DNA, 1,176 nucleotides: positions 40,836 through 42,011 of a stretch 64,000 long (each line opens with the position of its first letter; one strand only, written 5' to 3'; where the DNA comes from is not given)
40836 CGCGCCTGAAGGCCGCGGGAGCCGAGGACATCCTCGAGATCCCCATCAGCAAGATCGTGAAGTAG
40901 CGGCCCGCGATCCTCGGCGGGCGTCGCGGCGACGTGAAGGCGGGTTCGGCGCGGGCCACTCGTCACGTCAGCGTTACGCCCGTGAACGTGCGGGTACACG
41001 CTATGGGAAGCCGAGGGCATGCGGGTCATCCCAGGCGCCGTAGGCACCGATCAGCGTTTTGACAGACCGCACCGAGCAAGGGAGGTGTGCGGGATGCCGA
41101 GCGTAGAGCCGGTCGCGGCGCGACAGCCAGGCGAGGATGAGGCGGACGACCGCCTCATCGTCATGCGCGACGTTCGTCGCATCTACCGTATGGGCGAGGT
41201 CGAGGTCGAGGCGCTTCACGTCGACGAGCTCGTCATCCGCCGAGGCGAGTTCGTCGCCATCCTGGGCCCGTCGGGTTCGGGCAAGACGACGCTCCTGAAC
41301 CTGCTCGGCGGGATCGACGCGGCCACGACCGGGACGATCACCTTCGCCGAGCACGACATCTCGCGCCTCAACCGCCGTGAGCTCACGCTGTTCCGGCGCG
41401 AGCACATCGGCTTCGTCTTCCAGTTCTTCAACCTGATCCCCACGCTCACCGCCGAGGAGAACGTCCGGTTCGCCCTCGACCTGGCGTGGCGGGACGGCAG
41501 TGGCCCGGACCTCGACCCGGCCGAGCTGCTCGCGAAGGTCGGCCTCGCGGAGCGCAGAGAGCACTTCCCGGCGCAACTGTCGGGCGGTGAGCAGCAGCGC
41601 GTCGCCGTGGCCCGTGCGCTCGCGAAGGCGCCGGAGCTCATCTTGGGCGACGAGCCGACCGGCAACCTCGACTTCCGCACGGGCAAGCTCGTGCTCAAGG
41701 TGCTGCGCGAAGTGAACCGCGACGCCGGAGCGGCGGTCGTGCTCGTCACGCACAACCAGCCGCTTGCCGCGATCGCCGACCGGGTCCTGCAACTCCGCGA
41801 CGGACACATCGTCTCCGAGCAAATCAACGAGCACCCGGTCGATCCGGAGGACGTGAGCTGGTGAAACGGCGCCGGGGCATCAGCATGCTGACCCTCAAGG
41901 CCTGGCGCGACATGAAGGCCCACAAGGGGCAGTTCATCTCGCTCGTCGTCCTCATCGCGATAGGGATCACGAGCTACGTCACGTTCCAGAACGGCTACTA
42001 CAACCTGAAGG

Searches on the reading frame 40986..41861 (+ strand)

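Call 10: search_protein_families(library=pfam, proteins=[window:40986-41861:+], max_evalue=0.001)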
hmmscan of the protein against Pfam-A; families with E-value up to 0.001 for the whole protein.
window:40986-41861:+ (292 aa): 5 families
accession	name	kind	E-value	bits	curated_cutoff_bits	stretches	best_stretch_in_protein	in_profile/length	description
PF00005.33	ABC_tran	-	1.7e-31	110.1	25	1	81-225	5-136/137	ABC transporter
PF13304.12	AAA_21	-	2.4e-06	28.3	27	0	89-110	1-22/304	AAA domain, putative AbiEii toxin, Type IV TA system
PF02463.25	SMC_N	-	7.2e-05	22.8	40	0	190-270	135-211/220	RecF/RecN/SMC N terminal domain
PF13191.12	AAA_16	-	0.00029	21.8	32.6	1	81-186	18-103/167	AAA ATPase domain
PF13481.12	AAA_25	-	0.00033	20.8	27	0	82-104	28-50/195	AAA domain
